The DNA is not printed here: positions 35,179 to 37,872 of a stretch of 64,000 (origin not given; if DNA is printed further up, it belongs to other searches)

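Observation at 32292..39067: A glycyl-radical eliminase operon of unknown substrate under a GntR/LacI sugar-type regulator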

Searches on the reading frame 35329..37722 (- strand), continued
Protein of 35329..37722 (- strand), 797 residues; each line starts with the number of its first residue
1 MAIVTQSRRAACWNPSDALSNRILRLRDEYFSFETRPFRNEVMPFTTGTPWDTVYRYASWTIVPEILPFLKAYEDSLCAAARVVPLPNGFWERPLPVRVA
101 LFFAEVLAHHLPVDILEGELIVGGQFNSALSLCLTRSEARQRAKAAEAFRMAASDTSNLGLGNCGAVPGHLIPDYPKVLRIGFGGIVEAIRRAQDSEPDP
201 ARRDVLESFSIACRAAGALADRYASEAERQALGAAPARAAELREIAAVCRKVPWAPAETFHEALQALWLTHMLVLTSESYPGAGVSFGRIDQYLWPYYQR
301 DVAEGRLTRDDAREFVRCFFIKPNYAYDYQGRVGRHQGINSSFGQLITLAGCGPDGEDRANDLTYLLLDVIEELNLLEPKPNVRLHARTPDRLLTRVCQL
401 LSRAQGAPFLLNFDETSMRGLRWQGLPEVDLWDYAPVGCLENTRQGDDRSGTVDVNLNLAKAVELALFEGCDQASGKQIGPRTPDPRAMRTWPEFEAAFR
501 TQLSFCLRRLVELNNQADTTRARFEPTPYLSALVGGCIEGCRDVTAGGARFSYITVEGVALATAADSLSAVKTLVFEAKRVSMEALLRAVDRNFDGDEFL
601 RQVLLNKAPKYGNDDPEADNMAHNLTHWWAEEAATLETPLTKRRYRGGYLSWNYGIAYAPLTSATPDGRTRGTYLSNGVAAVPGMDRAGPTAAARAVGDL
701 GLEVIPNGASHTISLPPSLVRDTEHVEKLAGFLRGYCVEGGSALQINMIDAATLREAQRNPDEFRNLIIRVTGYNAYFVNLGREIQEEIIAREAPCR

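Call 78: fold_search(model_id=the predicted structure, library=pdb)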
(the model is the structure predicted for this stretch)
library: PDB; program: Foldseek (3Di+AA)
matches with E <= 10: 294; with E <= 0.001: 61
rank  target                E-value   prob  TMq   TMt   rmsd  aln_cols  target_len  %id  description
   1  6vxc_A                3.5e-41  1.00  0.75  0.76   5.8       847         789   27  Crystal structure of hydroxyproline dehydratase (HypD) from Clostridioides difficile (released 2020-04-08)
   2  1r8w_A                3.4e-40  1.00  0.75  0.76   6.6       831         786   26  Native structure of the B12-independent glycerol dehydratase from clostridium butyricum (released 2004-06-01)
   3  5i2g_B                2.9e-39  1.00  0.73  0.74   6.4       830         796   27  1,2-propanediol Dehydration in Roseburia inulinivorans; Structural Basis for Substrate and Enantiomer Selectivity (released 2016-06-01)
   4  5i2g_A                8.5e-39  1.00  0.74  0.74   6.1       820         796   27  1,2-propanediol Dehydration in Roseburia inulinivorans; Structural Basis for Substrate and Enantiomer Selectivity (released 2016-06-01)
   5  5i2a_A                1.5e-38  1.00  0.75  0.71   6.2       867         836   27  1,2-propanediol Dehydration in Roseburia inulinivorans; Structural Basis for Substrate and Enantiomer Selectivity (released 2016-06-01)
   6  9rco_A                2.2e-38  1.00  0.75  0.76   6.0       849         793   27  1,2-propanediol dehydratase with 0.1 % glycerol additive (released 2025-06-11)
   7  5a0u_A                2.5e-38  1.00  0.73  0.74   5.4       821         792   25  Structure of CutC choline lyase choline bound form from Klebsiella pneumoniae. (released 2015-07-29)
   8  5i2a_B                4.4e-38  1.00  0.73  0.70   7.0       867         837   26  1,2-propanediol Dehydration in Roseburia inulinivorans; Structural Basis for Substrate and Enantiomer Selectivity (released 2016-06-01)
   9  9f3x_C                1.4e-37  1.00  0.75  0.76   5.9       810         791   26  CutC choline lyase in complex with cyclopropylcholine (released 2024-05-08)
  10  7kq3_A                2.0e-37  1.00  0.71  0.68   6.4       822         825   25  Structure of isethionate sulfite-lyase from Bilophila wadsworthia with substrate isethionate bound (released 2021-04-07)
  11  9rcp_C                2.7e-37  1.00  0.75  0.75   5.9       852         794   26  1,2-propanediol dehydratase with 0.1 % 1,3-propanediol additive (released 2025-06-11)
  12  5ymr_A                3.1e-37  1.00  0.69  0.69   6.5       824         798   27  The Crystal Structure of IseG (released 2019-03-20)
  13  9rcp_B                4.3e-37  1.00  0.76  0.76   5.6       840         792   26  1,2-propanediol dehydratase with 0.1 % 1,3-propanediol additive (released 2025-06-11)
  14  5ymr_C                4.3e-37  1.00  0.69  0.69   6.6       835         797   27  The Crystal Structure of IseG (released 2019-03-20)
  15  5a0u_B                5.1e-37  1.00  0.73  0.73   5.8       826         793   25  Structure of CutC choline lyase choline bound form from Klebsiella pneumoniae. (released 2015-07-29)
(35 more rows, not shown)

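Call 84: search_protein_families(library=ncbifam, proteins=[L084:3162-4313:+, L015:14828-15991:+], max_evalue=0.00001)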
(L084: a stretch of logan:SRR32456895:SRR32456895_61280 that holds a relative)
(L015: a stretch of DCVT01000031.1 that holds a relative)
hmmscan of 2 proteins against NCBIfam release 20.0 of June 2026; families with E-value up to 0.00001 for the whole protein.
L084:3162-4313:+ (383 aa): 4 families
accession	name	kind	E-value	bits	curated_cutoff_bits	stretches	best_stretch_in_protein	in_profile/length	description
NF006413.0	PRK08660.1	equivalog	1.1e-39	136.1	203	1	199-382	4-178/184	aldolase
NF006208.0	PRK08333.1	equivalog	1.5e-17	63.9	267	1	197-379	5-181/189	aldolase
NF053831.1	RU1PAldHalo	equivalog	6.5e-08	32.3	300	1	217-291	23-99/208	ribulose-1-phosphate aldolase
NF040649.1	FucA_Meth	equivalog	2e-07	31.1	250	0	201-293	6-99/179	L-fuculose phosphate aldolase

L015:14828-15991:+ (387 aa): 17 families
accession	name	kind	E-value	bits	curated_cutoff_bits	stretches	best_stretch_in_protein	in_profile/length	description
NF010378.0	PRK13805.1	equivalog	1.5e-105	353.9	951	1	4-383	459-867/872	bifunctional acetaldehyde-CoA/alcohol dehydrogenase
TIGR02638.1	lactal_redase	equivalog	2.1e-81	273.7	523.15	1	12-376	13-379/379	lactaldehyde reductase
NF007911.0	PRK10624.1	equivalog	3.4e-77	260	537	1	11-378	13-380/382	lactaldehyde reductase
NF041833.1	Fe_ADH_ErcA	equivalog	1.1e-76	258.4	550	1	4-377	6-379/382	alcohol dehydrogenase-like regulatory protein ErcA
NF053866.1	CholDhdGbsBBac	equivalog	2.6e-74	250.2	550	1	21-371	34-382/392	choline dehydrogenase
NF050025.1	SulfAcetaldRedSarD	equivalog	5.3e-64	216.5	700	1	9-360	11-364/385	sulfoacetaldehyde reductase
NF058672.1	4HyButDHCUPNE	equivalog_domain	3.6e-61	207.4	500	1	8-376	9-374/378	4-hydroxybutyrate dehydrogenase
TIGR03405.1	Phn_Fe-ADH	equivalog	1.8e-55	188.2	423.7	1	3-354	1-347/355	iron-containing alcohol dehydrogenase PsrA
NF011998.0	PRK15454.1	equivalog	4e-54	183.9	556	1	9-376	30-391/395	ethanolamine utilization ethanol dehydrogenase EutG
NF007363.0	PRK09860.1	equivalog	1.2e-53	182.7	581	1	14-375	21-378/383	L-threonine dehydrogenase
TIGR04266.1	NDMA_methanol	equivalog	1.2e-36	126.5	625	1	24-336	38-354/420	NDMA-dependent methanol dehydrogenase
NF011717.0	PRK15138.1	equivalog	1.1e-23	84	645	1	7-353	10-363/387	alcohol dehydrogenase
NF041822.1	daptide_DH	equivalog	1.1e-19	70.6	300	1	26-237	2-218/363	daptide-type RiPP biosynthesis dehydogenase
NF006941.0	PRK09423.1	subfamily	5.2e-14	51.8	336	1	10-103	12-106/367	glycerol dehydrogenase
NF053832.1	GlycoaldRedHalo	equivalog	3.3e-10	39.6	550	1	4-100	5-103/363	glycolaldehyde reductase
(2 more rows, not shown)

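Call 85: find_related_loci(query=window:35329-37722:-, collection=metagenome_contigs, flank=10000)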
Query window:35329-37722:- (797 aa) in metagenome_contigs; peptide patterns used: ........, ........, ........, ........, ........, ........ (x = any residue, [..] = any of these).
305 stretches matched a pattern; 238 encode a relative of the query (tblastn E <= 1e-3); the best 80 are kept; 80 distinct loci.
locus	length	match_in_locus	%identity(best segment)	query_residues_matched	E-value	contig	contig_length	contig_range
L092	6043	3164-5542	79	1-793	0e+0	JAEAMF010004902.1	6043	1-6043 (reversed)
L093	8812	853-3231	79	1-793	0e+0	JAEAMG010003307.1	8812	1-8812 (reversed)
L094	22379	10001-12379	80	1-793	0e+0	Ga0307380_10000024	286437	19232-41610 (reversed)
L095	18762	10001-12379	80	1-793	0e+0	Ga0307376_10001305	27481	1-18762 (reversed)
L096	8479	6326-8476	72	10-726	0e+0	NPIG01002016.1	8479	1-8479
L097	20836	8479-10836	61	11-794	0e+0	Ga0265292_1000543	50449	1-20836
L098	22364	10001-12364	57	12-794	0e+0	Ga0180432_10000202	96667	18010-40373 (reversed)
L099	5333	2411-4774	57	12-794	0e+0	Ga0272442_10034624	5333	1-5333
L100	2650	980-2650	70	9-565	0e+0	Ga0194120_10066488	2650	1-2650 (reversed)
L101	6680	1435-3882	47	19-794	0e+0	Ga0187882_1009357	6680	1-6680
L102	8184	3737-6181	45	18-792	0e+0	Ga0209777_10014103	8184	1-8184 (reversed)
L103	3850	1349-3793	45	18-792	0e+0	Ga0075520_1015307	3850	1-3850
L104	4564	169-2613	45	18-792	0e+0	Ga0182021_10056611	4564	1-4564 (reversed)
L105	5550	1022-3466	45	18-792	0e+0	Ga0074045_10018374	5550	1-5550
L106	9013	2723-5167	45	18-792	0e+0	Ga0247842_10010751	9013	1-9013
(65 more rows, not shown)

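Call 89: search_protein_families(library=pfam, proteins=[L098:3792-4793:+, L098:5472-6392:+, L098:6662-7327:+, L098:7434-9890:+, L098:14486-15376:+, L098:15914-16504:+, L098:16743-17579:+, L098:17168-18289:+, L098:18362-19180:+], max_evalue=0.001)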
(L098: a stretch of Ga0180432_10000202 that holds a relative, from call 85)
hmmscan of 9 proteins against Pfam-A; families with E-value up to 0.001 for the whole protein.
L098:3792-4793:+ (333 aa): 1 family
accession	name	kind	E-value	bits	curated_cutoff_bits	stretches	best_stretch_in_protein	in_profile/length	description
PF01734.28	Patatin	-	3.6e-33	115.8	27.7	1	81-240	1-190/191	Patatin-like phospholipase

L098:5472-6392:+ (306 aa): 0 families

L098:6662-7327:+ (221 aa): 4 families
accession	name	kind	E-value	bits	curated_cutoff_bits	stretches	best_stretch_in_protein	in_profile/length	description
PF00440.29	TetR_N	-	6.8e-15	55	24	1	26-70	2-46/47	Bacterial regulatory proteins, tetR family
PF13977.11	TetR_C_6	-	4e-08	33.9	27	1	95-206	3-113/115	BetI-type transcriptional repressor, C-terminal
PF17932.6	TetR_C_24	-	0.00015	22.4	26.4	1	93-179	4-87/114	Tetracyclin repressor-like, C-terminal domain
PF16925.10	TetR_C_13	-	0.00018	22.3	27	1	127-195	37-105/109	Tetracyclin repressor-like, C-terminal domain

L098:7434-9890:+ (818 aa): 2 families
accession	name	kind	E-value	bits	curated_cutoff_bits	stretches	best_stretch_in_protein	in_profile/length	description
PF02901.20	PFL-like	-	2.8e-174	581.8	24.3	1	27-674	3-647/647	Pyruvate formate lyase-like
PF01228.26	Gly_radical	-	5.7e-25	88.3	22.2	1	695-793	6-105/106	Glycine radical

L098:14486-15376:+ (296 aa): 0 families

L098:15914-16504:+ (196 aa): 0 families

L098:16743-17579:+ (278 aa): 0 families

L098:17168-18289:+ (373 aa): 0 families

L098:18362-19180:+ (272 aa): 0 families

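Call 90: search_protein_families(library=ncbifam, proteins=[L098:7434-9890:+, L098:9896-12376:+, L098:6662-7327:+], max_evalue=1e-10)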
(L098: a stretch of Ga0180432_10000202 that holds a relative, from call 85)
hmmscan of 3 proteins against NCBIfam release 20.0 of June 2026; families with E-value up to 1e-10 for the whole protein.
L098:7434-9890:+ (818 aa): 10 families
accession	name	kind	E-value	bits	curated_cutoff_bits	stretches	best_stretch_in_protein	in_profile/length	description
TIGR01774.1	PFL2-3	subfamily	1.7e-185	618.6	678.2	1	26-809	3-783/786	formate C-acetyltransferase/glycerol dehydratase family glycyl radical enzyme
NF043068.1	glycl_HYPD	equivalog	2.5e-150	502.1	1100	1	27-811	2-783/784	trans-4-hydroxy-L-proline dehydratase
NF048011.1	SfplDhtHpsGDes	equivalog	4.5e-146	488.3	1000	1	18-809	15-818/821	(2S)-3-sulfopropanediol dehydratase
TIGR04394.1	choline_CutC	equivalog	2.9e-145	485.8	1050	1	26-810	2-786/789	choline trimethylamine-lyase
NF007437.0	PRK09983.1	equivalog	8.3e-145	483.8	1109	1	26-809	2-762/765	formate C-acetyltransferase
NF048009.1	SfplDhtHpfGKleb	equivalog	6e-144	481.1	1000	1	27-812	26-824/824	(2S)-3-sulfopropanediol dehydratase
NF033718.1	indole_decarb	equivalog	2.8e-105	353.4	1100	2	182-612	217-645/868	indoleacetate decarboxylase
NF033715.1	glycyl_HPDL_Lrg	equivalog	1.1e-83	281.6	1150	2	227-612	274-679/901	4-hydroxyphenylacetate decarboxylase large subunit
TIGR01255.1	pyr_form_ly_1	equivalog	6.4e-40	137.3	994.2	1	275-808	231-739/744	formate C-acetyltransferase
NF038360.1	rad_fix_GrcA3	exception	1.4e-11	44.3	158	1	742-808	7-73/78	autonomous glycyl radical cofactor GrcA3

L098:9896-12376:+ (826 aa): 12 families
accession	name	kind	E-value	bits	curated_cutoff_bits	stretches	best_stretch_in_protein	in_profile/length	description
TIGR01774.1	PFL2-3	subfamily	6.9e-153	510.7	678.2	1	189-825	148-785/786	formate C-acetyltransferase/glycerol dehydratase family glycyl radical enzyme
NF043068.1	glycl_HYPD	equivalog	1.9e-151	505.8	1100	1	197-824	154-782/784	trans-4-hydroxy-L-proline dehydratase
NF048011.1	SfplDhtHpsGDes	equivalog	4.7e-142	475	1000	1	179-824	168-819/821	(2S)-3-sulfopropanediol dehydratase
NF048009.1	SfplDhtHpfGKleb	equivalog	1.3e-127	427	1000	1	194-822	180-820/824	(2S)-3-sulfopropanediol dehydratase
TIGR04394.1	choline_CutC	equivalog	1.4e-123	414.1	1050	1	207-822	169-784/789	choline trimethylamine-lyase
NF007437.0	PRK09983.1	equivalog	3.1e-109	366.2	1109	1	188-825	146-764/765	formate C-acetyltransferase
NF033718.1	indole_decarb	equivalog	1.7e-106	357.4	1100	1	189-822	207-864/868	indoleacetate decarboxylase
NF033715.1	glycyl_HPDL_Lrg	equivalog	6.5e-83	279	1150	2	167-623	193-678/901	4-hydroxyphenylacetate decarboxylase large subunit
TIGR01255.1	pyr_form_ly_1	equivalog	6.7e-42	143.9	994.2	1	270-825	217-742/744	formate C-acetyltransferase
NF038360.1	rad_fix_GrcA3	exception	7.3e-18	64.4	158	1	752-822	3-73/78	autonomous glycyl radical cofactor GrcA3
NF008341.1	PRK11127.1-1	equivalog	2.5e-13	49.8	145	1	753-822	5-75/80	autonomous glycyl radical cofactor GrcA2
TIGR04365.1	spare_glycyl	equivalog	4.4e-11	43.1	170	0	766-822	65-121/126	autonomous glycyl radical cofactor GrcA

L098:6662-7327:+ (221 aa): 6 families
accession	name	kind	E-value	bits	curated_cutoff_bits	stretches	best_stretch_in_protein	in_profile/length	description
NF041196.1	ScbR_bind_reg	equivalog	3.7e-17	63.1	150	1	23-199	9-181/191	ScbR family autoregulator-binding transcription factor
TIGR03384.1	betaine_BetI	equivalog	8.2e-15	55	201.3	1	19-88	7-76/189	choline-binding transcriptional repressor BetI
NF053878.1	FATransRegFadRBac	equivalog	6e-14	52.3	200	1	20-169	3-150/190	fatty acid metabolism transcriptional regulator FadR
NF001978.0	PRK00767.1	equivalog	6.9e-13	48.8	118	1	23-87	12-76/197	transcriptional regulator BetI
NF051852.1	efflux_TF_MtrR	exception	6.3e-12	45.7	280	1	23-192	13-186/205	multidrug efflux system transcriptional repressor MtrR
NF037937.1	septum_RefZ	equivalog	2.1e-11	44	180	1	23-113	2-94/195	forespore capture DNA-binding protein RefZ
